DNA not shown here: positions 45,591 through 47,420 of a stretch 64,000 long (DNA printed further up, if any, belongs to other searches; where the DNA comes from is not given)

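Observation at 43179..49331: GDP-D-rhamnose and amino-sugar locus interleaved with FapA and pentapeptide-repeat genes: possible flagellar or surface glycosylation island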

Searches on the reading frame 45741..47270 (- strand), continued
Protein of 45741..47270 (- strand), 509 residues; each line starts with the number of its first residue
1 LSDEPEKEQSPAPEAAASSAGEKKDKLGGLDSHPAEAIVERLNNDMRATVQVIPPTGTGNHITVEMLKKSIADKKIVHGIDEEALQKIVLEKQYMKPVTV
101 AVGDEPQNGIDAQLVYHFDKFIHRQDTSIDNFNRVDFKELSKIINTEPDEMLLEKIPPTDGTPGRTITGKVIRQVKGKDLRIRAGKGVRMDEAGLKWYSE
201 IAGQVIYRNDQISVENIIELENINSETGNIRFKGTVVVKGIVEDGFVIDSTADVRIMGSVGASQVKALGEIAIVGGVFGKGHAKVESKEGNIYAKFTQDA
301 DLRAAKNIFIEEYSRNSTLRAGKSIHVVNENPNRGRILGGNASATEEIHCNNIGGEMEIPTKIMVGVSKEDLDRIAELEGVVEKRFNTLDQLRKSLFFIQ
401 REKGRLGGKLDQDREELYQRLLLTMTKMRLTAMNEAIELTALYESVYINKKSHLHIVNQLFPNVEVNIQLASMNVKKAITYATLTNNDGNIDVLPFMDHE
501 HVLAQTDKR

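Call 31: find_related_loci(query=A3, collection=genome_contigs, flank=10000)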
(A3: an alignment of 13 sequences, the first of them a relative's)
Query A3 (509 aa) in genome_contigs; peptide patterns used: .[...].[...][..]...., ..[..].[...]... (x = any residue, [..] = any of these).
37 stretches matched a pattern; 5 encode a relative of the query (tblastn E <= 1e-3); 5 distinct loci.
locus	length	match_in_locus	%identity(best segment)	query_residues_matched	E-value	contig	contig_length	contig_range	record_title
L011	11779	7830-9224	57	35-500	3e-178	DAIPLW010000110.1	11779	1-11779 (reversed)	MAG TPA_asm: bacterium isolate CTOTU29523 NODE_2993_length_11779_cov_4.680058, whole genome shotgun sequence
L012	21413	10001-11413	56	35-506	4e-178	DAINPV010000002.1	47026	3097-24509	MAG TPA_asm: bacterium isolate CTOTU18531 NODE_634_length_47026_cov_6.067020, whole genome shotgun sequence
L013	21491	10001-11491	53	9-508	2e-177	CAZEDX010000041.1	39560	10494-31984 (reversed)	MAG TPA_asm: uncultured bacterium isolate SRP278314_co2_238 genome assembly, contig: NODE_1435_length_39560_cov_7.046956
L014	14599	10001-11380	53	39-498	8e-173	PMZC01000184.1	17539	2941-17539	MAG: Deltaproteobacteria bacterium isolate fen_1099 73.20110800_E3D.111_contig_127879, whole genome shotgun sequence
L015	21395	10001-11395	57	35-500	8e-171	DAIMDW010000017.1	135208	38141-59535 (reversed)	MAG TPA_asm: bacterium isolate CTOTU18725 NODE_79_length_135208_cov_9.608621, whole genome shotgun sequence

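Call 35: search_protein_families(library=pfam, proteins=[L013:12693-14687:+, L013:14849-16447:+, L013:16463-17752:+, L013:17754-18647:-, L013:18720-19400:-, L013:19342-20430:+, L013:20435-21469:-, L014:12316-13794:+, L014:13437-14207:-], max_evalue=0.001)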
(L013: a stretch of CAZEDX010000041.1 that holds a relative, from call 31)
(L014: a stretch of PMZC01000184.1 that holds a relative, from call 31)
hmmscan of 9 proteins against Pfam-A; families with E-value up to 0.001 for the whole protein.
L013:12693-14687:+ (664 aa): 9 families
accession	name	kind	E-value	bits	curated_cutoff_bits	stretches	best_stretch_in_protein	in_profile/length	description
PF02518.31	HATPase_c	-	1.5e-23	83.8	26.4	1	555-663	5-109/111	Histidine kinase-, DNA gyrase B-, and HSP90-like ATPase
PF00989.32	PAS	-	4.3e-19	69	22.6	2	316-424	2-113/113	PAS fold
PF13426.13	PAS_9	-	8.3e-19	68.2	27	2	325-425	1-102/103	PAS domain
PF13188.13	PAS_8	-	1.1e-14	54.1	21.8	2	316-369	2-52/65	PAS domain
PF08448.16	PAS_4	-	1.3e-14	54.8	23.1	2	328-428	8-109/110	PAS fold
PF00512.31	HisKA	-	7.6e-08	32.7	26.9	1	447-506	8-64/66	His Kinase A (phospho-acceptor) domain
PF13492.12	GAF_3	-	6e-06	27.1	27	1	170-303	5-129/129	GAF domain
PF08447.18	PAS_3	-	7.8e-06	26.5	25.6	1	338-412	3-79/89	PAS fold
PF13581.12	HATPase_c_2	-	0.00012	22.5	27.4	1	563-637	39-112/127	Histidine kinase-like ATPase domain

L013:14849-16447:+ (532 aa): 5 families
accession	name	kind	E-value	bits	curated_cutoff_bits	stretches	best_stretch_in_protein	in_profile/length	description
PF02826.25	2-Hacid_dh_C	-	1.2e-56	191.3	25.1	1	106-280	1-178/178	D-isomer specific 2-hydroxyacid dehydrogenase, NAD binding domain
PF00389.36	2-Hacid_dh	-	6.3e-37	126.7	24.6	1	3-312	1-134/134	D-isomer specific 2-hydroxyacid dehydrogenase, catalytic domain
PF19304.4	PGDH_inter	-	2.4e-24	86.2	27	1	323-442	1-118/119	D-3-phosphoglycerate dehydrogenase intervening domain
PF01842.31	ACT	-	4.5e-07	30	27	1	456-517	3-65/66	ACT domain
PF22629.2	ACT_AHAS_ss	-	1.3e-05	25.7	27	1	456-519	1-65/67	AHAS small subunit-like ACT domain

L013:16463-17752:+ (429 aa): 1 family
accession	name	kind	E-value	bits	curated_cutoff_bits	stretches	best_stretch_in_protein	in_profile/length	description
PF00709.27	Adenylsucc_synt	-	6.7e-182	605.3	27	1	5-423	1-416/416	Adenylosuccinate synthetase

L013:17754-18647:- (297 aa): 3 families
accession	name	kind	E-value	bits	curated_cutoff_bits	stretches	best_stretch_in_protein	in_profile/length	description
PF00892.27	EamA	-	1.6e-15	58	28.2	2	3-121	3-133/135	EamA-like transporter family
PF10639.15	TMEM234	-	9.3e-13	48.7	30.1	1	8-121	2-112/113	Putative transmembrane family 234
PF05653.20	Mg_trans_NIPA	-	3.5e-09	36.7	26.2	1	3-121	6-120/295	Magnesium transporter NIPA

L013:18720-19400:- (226 aa): 0 families

L013:19342-20430:+ (362 aa): 2 families
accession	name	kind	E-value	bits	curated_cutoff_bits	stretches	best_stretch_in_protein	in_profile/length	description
PF07143.17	CrtC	-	1.7e-18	68.3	22.5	1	85-232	2-167/168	CrtC N-terminal lipocalin domain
PF17186.10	Lipocalin_9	-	1.7e-18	67.4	26.2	1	240-355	6-126/131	Lipocalin-like domain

L013:20435-21469:- (344 aa): 5 families
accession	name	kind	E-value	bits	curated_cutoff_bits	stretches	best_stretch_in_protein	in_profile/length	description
PF01053.26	Cys_Met_Meta_PP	-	5.5e-134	446.9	27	1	2-342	42-381/381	Cys/Met metabolism PLP-dependent enzyme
PF00155.27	Aminotran_1_2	-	1e-09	38.5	19.7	1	12-151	41-201/361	Aminotransferase class I and II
PF01212.27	Beta_elim_lyase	-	1.9e-05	24.5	27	1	10-135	30-169/288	Beta-eliminating lyase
PF01041.23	DegT_DnrJ_EryC1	-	0.00039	20.2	19.8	1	11-136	23-147/360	DegT/DnrJ/EryC1/StrS aminotransferase family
PF00266.25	Aminotran_5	-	0.00076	19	21.5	0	18-162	61-204/371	Aminotransferase class-V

L014:12316-13794:+ (492 aa): 8 families
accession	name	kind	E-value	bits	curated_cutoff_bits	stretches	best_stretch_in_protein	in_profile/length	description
PF13426.13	PAS_9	-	3.5e-23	82.3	27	2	33-135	2-102/103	PAS domain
PF00989.32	PAS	-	1.4e-18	67.4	22.6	2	24-134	3-113/113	PAS fold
PF13188.13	PAS_8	-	1.8e-15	56.6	21.8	2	24-81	3-61/65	PAS domain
PF08448.16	PAS_4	-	8.9e-15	55.3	23.1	2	29-134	2-105/110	PAS fold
PF08447.18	PAS_3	-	4.5e-10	40.1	25.6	1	338-418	3-85/89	PAS fold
PF01590.32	GAF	-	6.6e-08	33.6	22.4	1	167-301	2-133/133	GAF domain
PF13185.12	GAF_2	-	4e-06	27.5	28.6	1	170-302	7-136/136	GAF domain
PF13492.12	GAF_3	-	0.00093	20.1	27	0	170-303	5-129/129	GAF domain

L014:13437-14207:- (256 aa): 0 families

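Call 36: find_encoding_contigs(protein=P0019, flank=6000, max_places=1)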
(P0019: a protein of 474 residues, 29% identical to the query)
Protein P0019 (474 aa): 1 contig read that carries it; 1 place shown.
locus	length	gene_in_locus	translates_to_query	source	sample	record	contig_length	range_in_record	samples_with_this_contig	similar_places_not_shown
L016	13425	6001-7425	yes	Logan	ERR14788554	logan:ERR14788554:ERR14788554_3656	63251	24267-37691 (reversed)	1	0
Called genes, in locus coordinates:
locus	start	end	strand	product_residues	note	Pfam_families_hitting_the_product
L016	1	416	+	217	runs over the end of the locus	PF12945:PilZNR, PF07238:PilZ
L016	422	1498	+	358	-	PF00072:Response_reg, PF01339:CheB_methylest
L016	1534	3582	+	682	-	PF01627:Hpt, PF07194:P2, PF02895:H-kinase_dim, PF02518:HATPase_c, PF01584:CheW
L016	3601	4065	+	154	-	PF01584:CheW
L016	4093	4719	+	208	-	PF13690:CheX (faint), PF04509:CheC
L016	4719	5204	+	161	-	PF03975:CheD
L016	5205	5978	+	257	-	PF04542:Sigma70_r2, PF04539:Sigma70_r3, PF08281:Sigma70_r4_2, PF04545:Sigma70_r4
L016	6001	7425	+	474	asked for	PF20250:FapA_N, PF03961:FapA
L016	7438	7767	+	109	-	-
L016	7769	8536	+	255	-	PF04760:IF2_N (weak), PF19610:DUF6115 (weak)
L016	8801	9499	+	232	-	PF00318:Ribosomal_S2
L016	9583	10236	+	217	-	PF00889:EF_TS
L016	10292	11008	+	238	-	PF00696:AA_kinase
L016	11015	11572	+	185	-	PF01765:RRF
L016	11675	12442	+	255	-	PF01255:Prenyltransf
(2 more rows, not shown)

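Call 37: find_encoding_contigs(protein=P0023, flank=6000, max_places=1)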
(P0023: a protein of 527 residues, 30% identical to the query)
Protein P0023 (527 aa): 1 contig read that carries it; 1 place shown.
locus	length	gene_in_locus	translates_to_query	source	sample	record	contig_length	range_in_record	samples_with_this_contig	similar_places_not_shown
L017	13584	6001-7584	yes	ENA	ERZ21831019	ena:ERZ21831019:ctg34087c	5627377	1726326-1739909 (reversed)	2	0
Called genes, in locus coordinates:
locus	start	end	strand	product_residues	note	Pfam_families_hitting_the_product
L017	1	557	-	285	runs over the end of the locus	PF00481:PP2C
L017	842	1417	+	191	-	PF02525:Flavodoxin_2 (weak), PF03358:FMN_red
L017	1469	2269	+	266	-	PF06314:ADC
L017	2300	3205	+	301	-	PF13484:Fer4_16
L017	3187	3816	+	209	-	PF01965:DJ-1_PfpI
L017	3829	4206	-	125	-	PF06262:Zincin_1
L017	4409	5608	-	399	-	PF00291:PALP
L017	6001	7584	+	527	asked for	PF20250:FapA_N, PF03961:FapA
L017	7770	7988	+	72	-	-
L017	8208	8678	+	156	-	-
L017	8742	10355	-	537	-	PF21088:MS_channel_1st (weak), PF00924:MS_channel_2nd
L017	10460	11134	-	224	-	PF12706:Lactamase_B_2, PF13483:Lactamase_B_3 (weak)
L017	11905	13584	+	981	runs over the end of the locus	PF20969:MASE11, PF00989:PAS, PF08448:PAS_4, PF13426:PAS_9, PF08448:PAS_4, PF08447:PAS_3, PF13426:PAS_9, PF08447:PAS_3, +6 more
